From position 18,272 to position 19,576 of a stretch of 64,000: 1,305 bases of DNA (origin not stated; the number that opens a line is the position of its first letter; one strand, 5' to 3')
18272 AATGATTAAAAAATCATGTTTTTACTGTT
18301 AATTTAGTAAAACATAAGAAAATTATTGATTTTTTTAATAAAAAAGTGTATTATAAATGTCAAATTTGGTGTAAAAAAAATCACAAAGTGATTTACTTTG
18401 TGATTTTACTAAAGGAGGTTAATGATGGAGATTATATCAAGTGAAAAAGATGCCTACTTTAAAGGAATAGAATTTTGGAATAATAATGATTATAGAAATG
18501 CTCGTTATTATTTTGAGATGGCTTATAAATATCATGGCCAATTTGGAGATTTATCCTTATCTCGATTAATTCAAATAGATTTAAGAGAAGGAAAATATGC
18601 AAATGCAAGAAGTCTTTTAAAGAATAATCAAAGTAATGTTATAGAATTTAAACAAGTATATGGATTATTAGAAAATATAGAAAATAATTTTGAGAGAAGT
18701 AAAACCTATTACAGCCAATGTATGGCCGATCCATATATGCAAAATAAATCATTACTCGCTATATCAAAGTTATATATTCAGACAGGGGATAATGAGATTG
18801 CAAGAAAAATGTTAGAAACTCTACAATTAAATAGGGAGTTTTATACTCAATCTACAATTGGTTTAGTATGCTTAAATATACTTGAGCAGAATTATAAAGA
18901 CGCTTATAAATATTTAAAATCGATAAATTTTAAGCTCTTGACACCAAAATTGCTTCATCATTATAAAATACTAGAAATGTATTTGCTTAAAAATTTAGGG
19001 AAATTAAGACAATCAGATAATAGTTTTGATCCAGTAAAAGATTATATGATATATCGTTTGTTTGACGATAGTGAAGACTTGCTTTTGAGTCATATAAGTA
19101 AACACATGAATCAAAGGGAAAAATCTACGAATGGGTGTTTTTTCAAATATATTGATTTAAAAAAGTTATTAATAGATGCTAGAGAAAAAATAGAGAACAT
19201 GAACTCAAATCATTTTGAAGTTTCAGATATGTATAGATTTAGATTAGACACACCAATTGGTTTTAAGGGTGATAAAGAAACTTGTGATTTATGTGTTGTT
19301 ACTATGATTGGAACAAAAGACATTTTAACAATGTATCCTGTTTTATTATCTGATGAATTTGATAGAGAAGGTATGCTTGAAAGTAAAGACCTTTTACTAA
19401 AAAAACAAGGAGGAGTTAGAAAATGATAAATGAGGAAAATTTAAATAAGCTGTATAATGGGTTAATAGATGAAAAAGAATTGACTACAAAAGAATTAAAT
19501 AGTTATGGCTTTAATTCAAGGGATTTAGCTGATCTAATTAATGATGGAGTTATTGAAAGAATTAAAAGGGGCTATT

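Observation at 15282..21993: Integrase-linked ~6.7 kb island after secA with only regulatory-looking cargo (oversized sigma factor + two TPR proteins)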

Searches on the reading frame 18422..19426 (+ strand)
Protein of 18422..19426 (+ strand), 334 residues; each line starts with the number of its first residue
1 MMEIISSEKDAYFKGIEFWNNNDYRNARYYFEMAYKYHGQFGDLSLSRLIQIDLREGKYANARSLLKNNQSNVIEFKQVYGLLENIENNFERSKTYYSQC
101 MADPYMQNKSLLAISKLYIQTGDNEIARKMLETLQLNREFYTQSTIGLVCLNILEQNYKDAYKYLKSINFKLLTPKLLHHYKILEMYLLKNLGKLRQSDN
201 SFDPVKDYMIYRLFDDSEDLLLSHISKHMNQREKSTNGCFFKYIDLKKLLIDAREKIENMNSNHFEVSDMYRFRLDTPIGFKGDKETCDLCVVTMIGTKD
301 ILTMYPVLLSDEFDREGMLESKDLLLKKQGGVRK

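Call 3: search_protein_families(library=pfam, proteins=[window:18422-19426:+], max_evalue=0.01)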
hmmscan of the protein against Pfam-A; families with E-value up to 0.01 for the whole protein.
window:18422-19426:+ (334 aa): 1 family
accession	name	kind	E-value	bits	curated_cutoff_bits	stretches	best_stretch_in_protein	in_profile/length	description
PF14559.12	TPR_19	-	2.2e-05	25.1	25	0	21-67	4-49/68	Tetratricopeptide repeat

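Call 4: search_protein_families(library=ncbifam, proteins=[window:18422-19426:+], max_evalue=0.01)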
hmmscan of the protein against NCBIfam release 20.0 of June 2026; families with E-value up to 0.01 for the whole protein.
window:18422-19426:+ (334 aa): 4 families
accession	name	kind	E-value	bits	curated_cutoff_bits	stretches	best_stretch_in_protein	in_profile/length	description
TIGR02521.1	type_IV_pilW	equivalog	1.1e-06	28.5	154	1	19-82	146-208/234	type IV pilus biogenesis/stability protein PilW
TIGR01877.1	cas_cas6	equivalog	0.0028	18.1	58.65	0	115-179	34-94/200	CRISPR-associated endoribonuclease Cas6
TIGR02917.1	PEP_TPR_lipo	equivalog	0.003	15.5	312.2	1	15-168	472-627/899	XrtA/PEP-CTERM system TPR-repeat protein PrsT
NF008757.0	PRK11788.1-5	equivalog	0.0065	15.7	363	0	19-176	191-351/388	lipopolysaccharide assembly protein LapB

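Call 49: search_protein_families(library=padloc, proteins=[window:18422-19426:+], max_evalue=0.01)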
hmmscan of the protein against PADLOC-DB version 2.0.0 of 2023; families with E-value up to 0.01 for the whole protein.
window:18422-19426:+ (334 aa): 1 family
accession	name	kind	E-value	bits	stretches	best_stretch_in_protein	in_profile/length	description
PDLC00956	Cas6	-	0.00073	18.1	0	115-179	34-94/200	CRISPR-associated endoribonuclease Cas6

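Call 50: search_protein_families(library=phrogs, proteins=[window:18422-19426:+], max_evalue=0.001)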
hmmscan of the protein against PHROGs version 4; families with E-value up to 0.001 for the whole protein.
window:18422-19426:+ (334 aa): 0 families

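Call 53: find_homologous_proteins(query=window:18422-19426:+)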
Query window:18422-19426:+ (334 aa): 119 proteins with E <= 0.001 among 1327 candidates.
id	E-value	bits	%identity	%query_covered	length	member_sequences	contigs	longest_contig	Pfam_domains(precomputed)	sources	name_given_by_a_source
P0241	3.9e-190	649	87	100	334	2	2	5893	-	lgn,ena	-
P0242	8.9e-189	645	87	100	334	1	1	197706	-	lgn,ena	-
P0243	1.0e-188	644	87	100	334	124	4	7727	-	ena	-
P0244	1.6e-188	644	87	100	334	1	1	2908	-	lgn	-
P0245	3.7e-187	639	86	100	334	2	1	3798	-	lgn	-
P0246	7.1e-187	638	86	100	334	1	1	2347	-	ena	-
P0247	7.5e-187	638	87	100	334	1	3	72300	-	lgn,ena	-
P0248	1.5e-186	637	86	100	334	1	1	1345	-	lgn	-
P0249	2.3e-185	633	85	100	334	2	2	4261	-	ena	-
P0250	6.7e-185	632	86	100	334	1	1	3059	-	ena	-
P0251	5.7e-182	622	84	100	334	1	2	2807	-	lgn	-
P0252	1.6e-179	614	83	100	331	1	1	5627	-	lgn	-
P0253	4.5e-179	613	83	100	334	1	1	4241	-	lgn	-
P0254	6.9e-178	609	83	100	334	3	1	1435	PF14559.13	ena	-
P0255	3.5e-177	607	81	100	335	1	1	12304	-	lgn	-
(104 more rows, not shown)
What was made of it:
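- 18422..19426 (+): tprS: 334-aa protein with an N-terminal TPR solenoid and a small C-terminal beta domain. 119 homologues, all in one lineage (call 53).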

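Call 69: predict_structure(alignment_id=A4)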
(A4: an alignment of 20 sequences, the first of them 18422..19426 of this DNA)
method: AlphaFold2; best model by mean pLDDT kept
length: 334 residues; sequences in the alignment: 20
mean_pLDDT: 91.2   pTM: 0.89
mean pLDDT of the five models: 91.2, 91.1, 90.9, 90.6, 89.6
residues with pLDDT >= 90: 267; 70-90: 48; 50-70: 11; < 50: 8
segments of 3 or more residues with pLDDT < 50: 331-334
pLDDT, mean of each block of 10 residues (from residue 1): 74 96 93 92 96 95 95 94 97 98 96 97 96 96 96 96 96 92 96 90 89 91 84 56 90 95 93 94 90 95 95 96 83 38
secondary structure, 60 per line:
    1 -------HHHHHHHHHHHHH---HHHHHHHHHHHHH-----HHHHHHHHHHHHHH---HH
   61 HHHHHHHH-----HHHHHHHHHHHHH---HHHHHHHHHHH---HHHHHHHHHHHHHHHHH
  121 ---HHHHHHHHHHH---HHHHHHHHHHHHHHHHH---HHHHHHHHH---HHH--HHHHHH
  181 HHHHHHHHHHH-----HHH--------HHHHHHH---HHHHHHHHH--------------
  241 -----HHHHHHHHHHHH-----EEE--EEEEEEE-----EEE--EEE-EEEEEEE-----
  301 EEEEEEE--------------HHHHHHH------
elements in order: H8-20 H24-36 H42-55 H59-68 H74-86 H90-100 H104-120 H124-134 H138-154 H158-166 H175-191 H208-214 H218-226 H246-257 E263-265 E268-274 E280-282 E285-287 E289-295 E301-307 H322-328
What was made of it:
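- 18422..19426 (+): AF2 pLDDT 91, pTM 0.89 (call 69).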

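Call 72: fold_search(model_id=the predicted structure, library=pdb)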
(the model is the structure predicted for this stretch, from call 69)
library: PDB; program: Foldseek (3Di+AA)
matches with E <= 10: 1475; with E <= 0.001: 2
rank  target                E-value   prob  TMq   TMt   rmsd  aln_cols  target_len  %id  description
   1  2vq2                  3.8e-04  1.00  0.47  0.69   7.2       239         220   16  Crystal structure of PilW, widely conserved type IV pilus biogenesis factor (released 2008-05-27)
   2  4r7s                  7.6e-04  1.00  0.40  0.50   5.3       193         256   18  Crystal structure of a tetratricopeptide repeat protein (PARMER_03812) from Parabacteroides merdae ATCC 43184 at 2.39 A  (released 2014-10-01)
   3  4kvm_B                1.2e-03  1.00  0.33  0.17  18.4       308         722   12  The NatA (Naa10p/Naa15p) amino-terminal acetyltransferase complex bound to a bisubstrate analog (released 2013-07-31)
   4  8dtf_A                1.3e-03  1.00  0.39  0.18   8.2       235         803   14  Cryo-EM structure of the full length Arabidopsis SPY with complete TPRs (released 2023-03-08)
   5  6c95_A                1.3e-03  1.00  0.39  0.19  10.2       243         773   18  The Human NatA (Naa10/Naa15) amino-terminal acetyltransferase complex bound to HYPK (released 2018-06-06)
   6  2ho1_B                1.4e-03  1.00  0.40  0.57   5.1       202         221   12  Functional Characterization of Pseudomonas Aeruginosa pilF (released 2006-07-25)
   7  6c9m_A                1.4e-03  1.00  0.36  0.18   7.5       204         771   20  The Human NatA (Naa10/Naa15) amino-terminal acetyltransferase complex (released 2018-06-06)
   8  8dti_A                1.6e-03  1.00  0.37  0.21  11.7       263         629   14  Cryo-EM structure of Arabidopsis SPY in complex with GDP-fucose (released 2023-03-08)
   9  8dth_B                2.3e-03  1.00  0.43  0.22   8.4       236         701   14  Cryo-EM structure of Arabidopsis SPY alternative conformation 2 (released 2023-03-08)
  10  5nnp_A                2.6e-03  1.00  0.35  0.19  11.4       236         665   18  Structure of Naa15/Naa10 bound to HypK-THB (released 2017-06-14)
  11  8dth_A                2.7e-03  1.00  0.38  0.20  11.9       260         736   13  Cryo-EM structure of Arabidopsis SPY alternative conformation 2 (released 2023-03-08)
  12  4ui9_F                3.0e-03  1.00  0.47  0.32   4.9       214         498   13  Atomic structure of the human Anaphase-Promoting Complex (released 2015-06-17)
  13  7y4i_B                3.0e-03  1.00  0.40  0.18   9.4       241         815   15  Crystal structure of SPINDLY in complex with GDP (released 2022-12-07)
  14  7qds_B                3.1e-03  1.00  0.46  0.17   5.2       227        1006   15  Apo human SKI complex in the open state (released 2022-02-02)
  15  4a1s_A                3.4e-03  1.00  0.43  0.42   5.0       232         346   12  Crystallographic structure of the Pins:Insc complex (released 2012-03-28)
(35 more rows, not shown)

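Call 76: fold_search(model_id=the predicted structure, library=viral)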
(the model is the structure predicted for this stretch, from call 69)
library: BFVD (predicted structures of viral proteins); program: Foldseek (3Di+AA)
matches with E <= 10: 342; with E <= 0.001: 0
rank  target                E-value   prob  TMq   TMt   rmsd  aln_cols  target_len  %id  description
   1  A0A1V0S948            1.2e-03  1.00  0.36  0.30  15.3       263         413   14  TPR repeat protein [Catovirus CTV1]
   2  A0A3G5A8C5            1.6e-03  1.00  0.28  0.30  12.7       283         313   12  Gamma-soluble NSF attachment protein [Homavirus sp.]
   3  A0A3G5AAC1            2.6e-03  1.00  0.40  0.31   8.0       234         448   12  UDP-N-acetylglucosamine--peptide N-acetylglucosaminyltransferase SPINDLY [Hyperionvirus sp.]
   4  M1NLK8                5.1e-03  1.00  0.47  0.46   5.9       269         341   13  Repeat protein [Moumouvirus goulette]
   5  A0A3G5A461            5.9e-03  1.00  0.38  0.29   9.1       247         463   17  RING-type domain-containing protein [Harvfovirus sp.]
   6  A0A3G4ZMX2            6.4e-03  1.00  0.35  0.18  11.4       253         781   17  RING-type domain-containing protein [Terrestrivirus sp.]
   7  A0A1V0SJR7            7.4e-03  1.00  0.37  0.28  11.8       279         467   14  TPR repeat protein [Klosneuvirus KNV1]
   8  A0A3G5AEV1            7.7e-03  1.00  0.39  0.28  13.9       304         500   13  Uncharacterized protein [Hyperionvirus sp.]
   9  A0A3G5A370            8.1e-03  1.00  0.30  0.33  13.1       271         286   14  Tetratricopeptide repeat protein [Harvfovirus sp.]
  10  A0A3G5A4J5            1.1e-02  1.00  0.32  0.15  17.2       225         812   14  Glycosyltransferase family 2 [Harvfovirus sp.]
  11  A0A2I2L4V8            1.3e-02  1.00  0.40  0.28  11.0       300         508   13  Tetratricopeptide repeat protein [Orpheovirus IHUMI-LCC2]
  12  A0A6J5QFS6            1.7e-02  1.00  0.35  0.23  11.3       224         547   11  Glycosyltransferase 2-like [uncultured Caudovirales phage]
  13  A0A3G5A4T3            1.8e-02  1.00  0.34  0.21   7.2       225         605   15  RING-type domain-containing protein [Harvfovirus sp.]
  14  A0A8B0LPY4            2.0e-02  1.00  0.33  0.43   6.9       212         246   14  Tetratricopeptide repeat protein [uncultured archaeal virus]
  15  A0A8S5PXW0            2.4e-02  1.00  0.33  0.29   3.9       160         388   15  Glycosyltransferase [Myoviridae sp. ctgsk7]
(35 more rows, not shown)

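Call 77: find_encoding_contigs(protein=P0242, flank=10000, max_places=4)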
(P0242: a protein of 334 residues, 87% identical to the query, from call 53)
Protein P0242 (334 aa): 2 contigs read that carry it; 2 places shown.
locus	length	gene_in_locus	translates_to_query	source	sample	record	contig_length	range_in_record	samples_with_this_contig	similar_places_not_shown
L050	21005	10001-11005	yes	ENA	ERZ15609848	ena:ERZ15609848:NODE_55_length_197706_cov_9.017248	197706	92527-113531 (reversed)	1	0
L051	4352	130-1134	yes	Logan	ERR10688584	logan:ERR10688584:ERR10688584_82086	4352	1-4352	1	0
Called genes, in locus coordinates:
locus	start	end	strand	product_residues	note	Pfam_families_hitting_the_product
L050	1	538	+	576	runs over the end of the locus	PF00664:ABC_membrane, PF00005:ABC_tran, PF02463:SMC_N (weak)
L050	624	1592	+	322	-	PF00657:Lipase_GDSL, PF13472:Lipase_GDSL_2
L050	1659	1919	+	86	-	PF04232:SpoVS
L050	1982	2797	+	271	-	PF18936:DUF5684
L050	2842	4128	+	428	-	PF02403:Seryl_tRNA_N, PF00587:tRNA-synt_2b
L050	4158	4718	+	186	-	PF12710:HAD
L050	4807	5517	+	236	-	PF03193:RsgA_GTPase (faint), PF02463:SMC_N (faint), PF09818:ABC_ATPase (faint), PF00005:ABC_tran, PF13304:AAA_21 (faint)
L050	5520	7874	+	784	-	PF12704:MacB_PCD (faint), PF02687:FtsX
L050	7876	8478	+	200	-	PF00440:TetR_N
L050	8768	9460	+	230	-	PF13637:Ank_4 (faint)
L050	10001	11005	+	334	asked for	-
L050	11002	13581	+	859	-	PF00515:TPR_1 (faint), PF07719:TPR_2 (faint), PF13181:TPR_8 (faint), PF13414:TPR_11 (faint), PF13424:TPR_12 (faint), PF13428:TPR_14 (faint), PF01424:R3H (weak)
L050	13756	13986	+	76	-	PF25186:Tad4 (weak)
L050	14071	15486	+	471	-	PF00919:UPF0004, PF04055:Radical_SAM, PF01938:TRAM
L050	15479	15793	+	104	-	PF06133:Com_YlbF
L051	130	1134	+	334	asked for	-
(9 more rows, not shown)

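Call 78: find_encoding_contigs(protein=P0243, flank=10000, max_places=10)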
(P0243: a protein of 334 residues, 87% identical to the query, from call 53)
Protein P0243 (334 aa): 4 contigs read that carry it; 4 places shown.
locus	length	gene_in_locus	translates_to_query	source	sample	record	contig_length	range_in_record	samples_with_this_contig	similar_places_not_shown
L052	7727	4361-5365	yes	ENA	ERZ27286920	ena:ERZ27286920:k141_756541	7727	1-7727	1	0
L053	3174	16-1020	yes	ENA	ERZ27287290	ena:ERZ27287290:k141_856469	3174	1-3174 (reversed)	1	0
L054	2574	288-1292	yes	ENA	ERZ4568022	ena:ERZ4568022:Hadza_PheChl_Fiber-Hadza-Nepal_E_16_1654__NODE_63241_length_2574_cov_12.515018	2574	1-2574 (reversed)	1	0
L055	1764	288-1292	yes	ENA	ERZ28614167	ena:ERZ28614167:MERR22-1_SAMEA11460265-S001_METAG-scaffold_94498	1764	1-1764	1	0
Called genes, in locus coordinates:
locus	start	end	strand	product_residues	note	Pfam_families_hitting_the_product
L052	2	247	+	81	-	?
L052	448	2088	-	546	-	PF01909:NTP_transf_2 (weak), PF18765:Polbeta (weak), PF22600:MTPAP-like_central (faint), PF01909:NTP_transf_2 (weak), PF18765:Polbeta (weak)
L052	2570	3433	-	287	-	PF00892:EamA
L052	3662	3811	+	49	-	-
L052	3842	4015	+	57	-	-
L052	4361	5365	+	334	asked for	-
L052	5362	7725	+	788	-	?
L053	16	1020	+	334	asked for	-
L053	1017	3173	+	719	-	?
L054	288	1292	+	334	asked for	-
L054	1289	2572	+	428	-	?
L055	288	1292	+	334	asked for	-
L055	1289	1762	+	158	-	?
